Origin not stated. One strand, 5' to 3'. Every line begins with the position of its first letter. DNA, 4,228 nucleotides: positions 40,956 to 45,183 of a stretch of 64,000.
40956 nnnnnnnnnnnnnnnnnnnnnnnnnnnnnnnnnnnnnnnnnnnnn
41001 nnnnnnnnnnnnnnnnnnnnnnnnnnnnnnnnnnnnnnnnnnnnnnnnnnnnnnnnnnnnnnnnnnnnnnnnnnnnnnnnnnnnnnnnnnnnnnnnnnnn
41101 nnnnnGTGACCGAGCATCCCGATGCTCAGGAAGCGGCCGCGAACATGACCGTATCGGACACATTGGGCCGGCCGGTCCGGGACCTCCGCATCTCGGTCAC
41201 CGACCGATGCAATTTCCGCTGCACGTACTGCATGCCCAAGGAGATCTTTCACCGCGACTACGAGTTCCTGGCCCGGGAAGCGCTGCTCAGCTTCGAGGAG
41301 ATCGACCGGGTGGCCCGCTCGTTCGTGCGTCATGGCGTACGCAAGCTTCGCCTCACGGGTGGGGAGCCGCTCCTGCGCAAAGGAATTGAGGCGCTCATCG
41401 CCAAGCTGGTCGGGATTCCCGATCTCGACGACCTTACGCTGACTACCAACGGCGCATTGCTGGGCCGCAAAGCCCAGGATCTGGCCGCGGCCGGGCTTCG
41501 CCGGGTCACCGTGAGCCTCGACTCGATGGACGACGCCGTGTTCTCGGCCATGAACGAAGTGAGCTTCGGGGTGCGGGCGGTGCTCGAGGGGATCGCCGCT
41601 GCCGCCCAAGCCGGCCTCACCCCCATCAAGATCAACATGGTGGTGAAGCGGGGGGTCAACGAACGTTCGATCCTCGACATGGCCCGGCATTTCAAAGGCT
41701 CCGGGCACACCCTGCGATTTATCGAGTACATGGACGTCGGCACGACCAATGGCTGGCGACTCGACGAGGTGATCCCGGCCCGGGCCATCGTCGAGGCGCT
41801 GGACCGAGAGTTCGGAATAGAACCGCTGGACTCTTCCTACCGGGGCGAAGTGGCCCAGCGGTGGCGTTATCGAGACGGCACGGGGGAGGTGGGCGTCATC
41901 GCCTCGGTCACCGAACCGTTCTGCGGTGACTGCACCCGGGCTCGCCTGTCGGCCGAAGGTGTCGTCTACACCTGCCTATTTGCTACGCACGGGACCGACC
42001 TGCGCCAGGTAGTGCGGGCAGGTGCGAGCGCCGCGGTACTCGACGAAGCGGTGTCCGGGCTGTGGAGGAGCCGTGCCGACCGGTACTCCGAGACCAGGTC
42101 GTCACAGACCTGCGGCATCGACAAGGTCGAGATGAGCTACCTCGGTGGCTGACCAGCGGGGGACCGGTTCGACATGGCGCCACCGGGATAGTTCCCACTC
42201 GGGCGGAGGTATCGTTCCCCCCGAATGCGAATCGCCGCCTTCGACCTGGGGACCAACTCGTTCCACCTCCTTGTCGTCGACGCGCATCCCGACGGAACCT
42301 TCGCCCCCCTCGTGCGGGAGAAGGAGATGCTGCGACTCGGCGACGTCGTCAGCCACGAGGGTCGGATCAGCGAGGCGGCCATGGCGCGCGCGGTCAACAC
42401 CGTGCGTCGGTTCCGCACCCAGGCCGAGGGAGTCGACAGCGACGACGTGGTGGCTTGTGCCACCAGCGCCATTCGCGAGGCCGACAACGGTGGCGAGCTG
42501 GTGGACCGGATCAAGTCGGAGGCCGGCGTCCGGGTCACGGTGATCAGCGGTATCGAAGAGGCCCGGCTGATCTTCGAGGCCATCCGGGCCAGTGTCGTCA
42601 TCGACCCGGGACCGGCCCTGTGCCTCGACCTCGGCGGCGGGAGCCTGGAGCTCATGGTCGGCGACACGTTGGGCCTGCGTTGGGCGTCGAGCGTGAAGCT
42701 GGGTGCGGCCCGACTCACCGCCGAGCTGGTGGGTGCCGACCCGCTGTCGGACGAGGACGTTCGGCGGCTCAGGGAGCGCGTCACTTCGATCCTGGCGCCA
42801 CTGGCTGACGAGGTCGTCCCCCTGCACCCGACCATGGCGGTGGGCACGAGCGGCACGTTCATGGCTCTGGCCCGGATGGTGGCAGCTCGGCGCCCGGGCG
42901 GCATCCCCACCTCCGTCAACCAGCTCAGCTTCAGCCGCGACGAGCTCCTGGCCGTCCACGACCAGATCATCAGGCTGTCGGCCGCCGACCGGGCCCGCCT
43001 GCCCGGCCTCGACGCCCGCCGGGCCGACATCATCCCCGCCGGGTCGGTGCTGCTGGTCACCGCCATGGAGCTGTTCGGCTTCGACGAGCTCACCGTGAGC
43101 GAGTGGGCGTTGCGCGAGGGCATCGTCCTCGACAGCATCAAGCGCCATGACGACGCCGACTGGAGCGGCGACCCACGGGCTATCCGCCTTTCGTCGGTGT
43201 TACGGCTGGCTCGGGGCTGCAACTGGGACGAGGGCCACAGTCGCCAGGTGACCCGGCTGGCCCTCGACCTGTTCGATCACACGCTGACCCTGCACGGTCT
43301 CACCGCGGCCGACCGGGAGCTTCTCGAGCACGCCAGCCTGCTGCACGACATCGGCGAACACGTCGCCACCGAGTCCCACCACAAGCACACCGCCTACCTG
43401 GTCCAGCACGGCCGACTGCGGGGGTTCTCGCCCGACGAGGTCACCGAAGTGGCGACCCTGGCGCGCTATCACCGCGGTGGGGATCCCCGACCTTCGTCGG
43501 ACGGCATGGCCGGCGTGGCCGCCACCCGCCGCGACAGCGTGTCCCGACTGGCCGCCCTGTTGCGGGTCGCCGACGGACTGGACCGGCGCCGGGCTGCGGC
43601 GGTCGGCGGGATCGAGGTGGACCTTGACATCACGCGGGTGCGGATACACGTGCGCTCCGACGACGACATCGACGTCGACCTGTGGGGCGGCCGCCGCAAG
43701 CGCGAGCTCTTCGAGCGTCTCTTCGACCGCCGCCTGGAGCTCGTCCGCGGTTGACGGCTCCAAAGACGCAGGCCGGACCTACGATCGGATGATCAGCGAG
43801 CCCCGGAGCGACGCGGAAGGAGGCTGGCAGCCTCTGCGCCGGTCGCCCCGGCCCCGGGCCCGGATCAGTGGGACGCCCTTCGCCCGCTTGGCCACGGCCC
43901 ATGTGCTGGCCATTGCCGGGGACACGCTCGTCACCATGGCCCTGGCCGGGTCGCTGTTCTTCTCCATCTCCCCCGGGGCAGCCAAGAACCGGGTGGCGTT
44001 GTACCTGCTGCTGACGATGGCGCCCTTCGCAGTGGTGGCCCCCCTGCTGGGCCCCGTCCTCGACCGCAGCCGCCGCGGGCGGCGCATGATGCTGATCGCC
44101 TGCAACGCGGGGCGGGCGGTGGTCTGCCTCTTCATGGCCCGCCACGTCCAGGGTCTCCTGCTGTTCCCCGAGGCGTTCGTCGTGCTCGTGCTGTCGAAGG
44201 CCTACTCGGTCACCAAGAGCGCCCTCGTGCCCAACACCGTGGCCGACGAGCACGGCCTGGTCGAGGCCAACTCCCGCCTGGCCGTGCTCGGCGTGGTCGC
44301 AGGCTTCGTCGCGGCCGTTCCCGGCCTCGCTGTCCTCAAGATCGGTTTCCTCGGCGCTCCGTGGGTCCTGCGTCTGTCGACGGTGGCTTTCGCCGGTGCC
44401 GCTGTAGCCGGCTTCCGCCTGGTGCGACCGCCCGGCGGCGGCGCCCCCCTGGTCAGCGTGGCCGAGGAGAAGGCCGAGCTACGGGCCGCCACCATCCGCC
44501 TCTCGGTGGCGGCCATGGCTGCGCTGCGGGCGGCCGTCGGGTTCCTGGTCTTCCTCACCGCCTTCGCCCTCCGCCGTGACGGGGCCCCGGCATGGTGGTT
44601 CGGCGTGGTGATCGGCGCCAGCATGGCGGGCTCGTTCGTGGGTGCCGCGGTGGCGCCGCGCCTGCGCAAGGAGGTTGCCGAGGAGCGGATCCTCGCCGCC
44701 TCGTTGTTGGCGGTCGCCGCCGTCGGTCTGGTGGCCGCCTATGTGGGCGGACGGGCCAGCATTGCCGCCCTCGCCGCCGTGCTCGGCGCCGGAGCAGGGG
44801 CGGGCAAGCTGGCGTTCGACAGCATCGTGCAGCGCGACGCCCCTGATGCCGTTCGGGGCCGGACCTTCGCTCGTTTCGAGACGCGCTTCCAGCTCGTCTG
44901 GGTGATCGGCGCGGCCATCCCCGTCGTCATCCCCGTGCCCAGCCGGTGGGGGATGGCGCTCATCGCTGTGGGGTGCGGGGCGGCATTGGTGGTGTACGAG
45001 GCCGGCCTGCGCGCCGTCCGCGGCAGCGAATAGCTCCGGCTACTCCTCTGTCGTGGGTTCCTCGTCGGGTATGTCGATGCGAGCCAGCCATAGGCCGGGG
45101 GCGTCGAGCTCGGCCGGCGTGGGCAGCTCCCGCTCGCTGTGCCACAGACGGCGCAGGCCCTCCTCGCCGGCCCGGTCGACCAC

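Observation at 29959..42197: Copies of the sixA 3' end bracket an esterase gene and the whole CO-dehydrogenase cluster: relic of tandem site-specific insertions between sixA and ppx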

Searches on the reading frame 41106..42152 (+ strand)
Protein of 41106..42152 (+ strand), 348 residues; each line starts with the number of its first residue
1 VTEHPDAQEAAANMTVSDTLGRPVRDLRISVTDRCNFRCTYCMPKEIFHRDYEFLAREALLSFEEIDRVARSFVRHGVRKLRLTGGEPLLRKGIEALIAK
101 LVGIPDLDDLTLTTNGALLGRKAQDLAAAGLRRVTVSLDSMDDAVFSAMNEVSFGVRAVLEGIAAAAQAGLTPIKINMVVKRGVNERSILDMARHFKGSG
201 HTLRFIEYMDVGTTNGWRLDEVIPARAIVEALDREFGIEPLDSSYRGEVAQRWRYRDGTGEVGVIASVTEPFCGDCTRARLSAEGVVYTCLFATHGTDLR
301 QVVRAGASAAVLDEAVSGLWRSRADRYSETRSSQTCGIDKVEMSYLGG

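Call 8: search_protein_families(library=pfam, proteins=[window:41106-42152:+])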
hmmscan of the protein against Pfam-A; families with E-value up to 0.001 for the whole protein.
window:41106-42152:+ (348 aa): 3 families
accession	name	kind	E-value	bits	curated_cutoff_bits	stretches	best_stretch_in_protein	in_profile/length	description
PF06463.18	Mob_synth_C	-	2.7e-34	118.3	37.4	1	202-328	2-127/128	Molybdenum Cofactor Synthesis C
PF04055.27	Radical_SAM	-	6.8e-32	111.4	29.5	1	29-194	1-164/166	Radical SAM superfamily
PF13353.11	Fer4_12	-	5.8e-05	23.8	22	1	33-97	13-72/137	4Fe-4S single cluster domain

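Call 59: find_homologous_proteins(query=window:41106-42149:+, max_evalue=1e-80)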
Query window:41106-42149:+ (348 aa): 7997 proteins with E <= 1e-80 among 8000 candidates; the best 120 are listed.
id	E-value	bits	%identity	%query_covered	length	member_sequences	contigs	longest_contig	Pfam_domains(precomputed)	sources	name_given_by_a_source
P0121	1.2e-227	772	100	100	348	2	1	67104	PF04055.28,PF06463.19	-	-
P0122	3.9e-193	659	88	96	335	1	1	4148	PF04055.28,PF06463.19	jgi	jgi:GTP 3',8-cyclase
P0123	1.9e-191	653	88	96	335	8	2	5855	PF04055.28,PF06463.19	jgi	-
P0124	2.8e-191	653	88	96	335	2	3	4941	PF04055.28,PF06463.19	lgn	-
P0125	7.3e-191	651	88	96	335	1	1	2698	PF04055.28,PF06463.19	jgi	jgi:cyclic pyranopterin phosphate synthase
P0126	2.6e-190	650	87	96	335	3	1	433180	PF04055.28,PF06463.19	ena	-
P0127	1.9e-189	647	86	97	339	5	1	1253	PF04055.28,PF06463.19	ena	-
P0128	2.8e-189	646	87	96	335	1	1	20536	PF04055.28,PF06463.19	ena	-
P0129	1.1e-188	644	87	96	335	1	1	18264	PF04055.28,PF06463.19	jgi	-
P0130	5.6e-188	642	86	96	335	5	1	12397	PF04055.28,PF06463.19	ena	-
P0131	1.7e-187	640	84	98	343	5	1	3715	PF04055.28,PF06463.19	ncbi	-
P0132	3.1e-187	640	86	96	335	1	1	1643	PF04055.28,PF06463.19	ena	-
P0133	4.6e-187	639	85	95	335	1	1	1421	PF04055.28,PF06463.19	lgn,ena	-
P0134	8.1e-187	638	85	96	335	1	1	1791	PF04055.28,PF06463.19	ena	-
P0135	1.9e-186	637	85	95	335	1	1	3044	PF04055.28,PF06463.19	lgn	-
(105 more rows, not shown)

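Call 60: find_encoding_contigs(protein=P0123, flank=10000, max_places=4)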
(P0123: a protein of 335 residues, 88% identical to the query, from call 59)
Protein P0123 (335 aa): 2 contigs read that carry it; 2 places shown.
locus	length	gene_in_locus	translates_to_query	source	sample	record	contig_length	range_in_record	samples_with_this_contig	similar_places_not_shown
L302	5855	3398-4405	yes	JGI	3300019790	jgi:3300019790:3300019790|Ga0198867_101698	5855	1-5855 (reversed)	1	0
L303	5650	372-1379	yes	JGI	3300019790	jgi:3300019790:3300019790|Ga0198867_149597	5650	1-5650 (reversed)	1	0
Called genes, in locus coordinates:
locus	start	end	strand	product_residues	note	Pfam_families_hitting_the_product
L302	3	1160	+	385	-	?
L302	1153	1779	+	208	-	PF08712:Nfu_N, PF01106:NifU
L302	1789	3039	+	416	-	PF01883:FeS_assembly_P, PF00142:Fer4_NifH (faint), PF10609:ParA, PF13614:AAA_31 (weak), PF01656:CbiA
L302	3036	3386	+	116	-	PF01521:Fe-S_biosyn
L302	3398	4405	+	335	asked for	PF04055:Radical_SAM, PF06463:Mob_synth_C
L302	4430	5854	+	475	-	?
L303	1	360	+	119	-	?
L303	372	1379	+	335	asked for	PF04055:Radical_SAM, PF06463:Mob_synth_C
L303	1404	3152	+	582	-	PF03460:NIR_SIR_ferr, PF01077:NIR_SIR, PF03460:NIR_SIR_ferr, PF01077:NIR_SIR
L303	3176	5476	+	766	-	PF08267:Meth_synt_1, PF01717:Meth_synt_2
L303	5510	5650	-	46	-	?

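Call 61: find_encoding_contigs(protein=P0129, flank=10000, max_places=3)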
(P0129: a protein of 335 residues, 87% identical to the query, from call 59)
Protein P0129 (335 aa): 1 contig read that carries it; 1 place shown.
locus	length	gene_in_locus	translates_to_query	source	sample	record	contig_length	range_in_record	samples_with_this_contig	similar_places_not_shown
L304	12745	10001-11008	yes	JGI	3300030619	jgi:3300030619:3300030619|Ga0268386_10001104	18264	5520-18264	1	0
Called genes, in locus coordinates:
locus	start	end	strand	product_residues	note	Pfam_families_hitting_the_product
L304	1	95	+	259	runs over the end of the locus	PF00005:ABC_tran, PF02463:SMC_N (faint)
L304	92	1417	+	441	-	PF19295:SufBD_N, PF01458:SUFBD_core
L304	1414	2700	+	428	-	PF00155:Aminotran_1_2, PF00266:Aminotran_5, PF01041:DegT_DnrJ_EryC1 (weak), PF01053:Cys_Met_Meta_PP (weak), PF01212:Beta_elim_lyase (weak)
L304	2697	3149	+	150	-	PF01592:NifU_N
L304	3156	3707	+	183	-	PF01883:FeS_assembly_P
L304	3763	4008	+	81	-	PF13459:Fer4_15, PF13370:Fer4_13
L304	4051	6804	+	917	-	PF04539:Sigma70_r3 (faint), PF04542:Sigma70_r2, PF04545:Sigma70_r4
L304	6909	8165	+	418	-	PF01656:CbiA, PF09140:MipZ (weak), PF10609:ParA, PF13614:AAA_31, PF06155:GBBH-like_N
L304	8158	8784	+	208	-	PF08712:Nfu_N, PF01106:NifU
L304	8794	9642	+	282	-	PF01883:FeS_assembly_P, PF10609:ParA, PF13614:AAA_31 (weak), PF01656:CbiA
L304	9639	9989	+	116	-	PF01521:Fe-S_biosyn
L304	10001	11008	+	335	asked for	PF04055:Radical_SAM, PF06463:Mob_synth_C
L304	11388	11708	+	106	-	PF01077:NIR_SIR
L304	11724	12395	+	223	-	PF01077:NIR_SIR, PF03460:NIR_SIR_ferr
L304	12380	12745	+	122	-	?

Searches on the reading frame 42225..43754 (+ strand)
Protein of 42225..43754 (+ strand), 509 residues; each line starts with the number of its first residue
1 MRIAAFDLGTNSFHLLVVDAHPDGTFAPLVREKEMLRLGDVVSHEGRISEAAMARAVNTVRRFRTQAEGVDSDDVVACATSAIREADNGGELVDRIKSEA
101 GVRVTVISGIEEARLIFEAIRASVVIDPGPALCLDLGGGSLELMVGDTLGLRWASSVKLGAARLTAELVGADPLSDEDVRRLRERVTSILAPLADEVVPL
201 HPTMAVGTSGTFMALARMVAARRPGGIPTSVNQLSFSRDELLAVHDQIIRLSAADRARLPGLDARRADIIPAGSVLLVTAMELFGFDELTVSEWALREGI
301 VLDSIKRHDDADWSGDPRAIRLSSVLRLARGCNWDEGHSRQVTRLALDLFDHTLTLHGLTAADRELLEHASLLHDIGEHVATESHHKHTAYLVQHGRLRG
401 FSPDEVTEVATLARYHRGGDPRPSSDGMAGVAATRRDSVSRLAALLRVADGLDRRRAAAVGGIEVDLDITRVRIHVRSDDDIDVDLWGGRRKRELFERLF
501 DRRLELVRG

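Call 9: search_protein_families(library=pfam, proteins=[window:42225-43754:+])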
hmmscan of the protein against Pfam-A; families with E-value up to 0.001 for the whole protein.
window:42225-43754:+ (509 aa): 3 families
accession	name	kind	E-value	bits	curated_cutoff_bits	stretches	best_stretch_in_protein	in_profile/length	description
PF02541.22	Ppx-GppA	-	1.5e-62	212.1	27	1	17-308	1-285/285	Ppx/GppA phosphatase family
PF21447.3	Ppx-GppA_III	-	7.3e-25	88.2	27.3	1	320-462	1-142/177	Ppx/GppA phosphatase, domain III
PF01966.28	HD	-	4.7e-09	37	22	1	337-454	3-115/116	HD domain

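Call 21: find_encoding_contigs(protein=window:42225-43754:+, flank=10000, max_places=10)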
Protein window:42225-43754:+ (509 aa): no gene with exactly this product is on record in the collection.

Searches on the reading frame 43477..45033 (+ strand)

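Call 8: search_protein_families(library=pfam, proteins=[window:43477-45033:+])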
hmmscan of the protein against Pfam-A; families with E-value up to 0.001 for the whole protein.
window:43477-45033:+ (518 aa): 1 family
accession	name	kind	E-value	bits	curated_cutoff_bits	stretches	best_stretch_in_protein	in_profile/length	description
PF07690.21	MFS_1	-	2.4e-11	43.6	33.4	1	139-479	2-347/347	Major Facilitator Superfamily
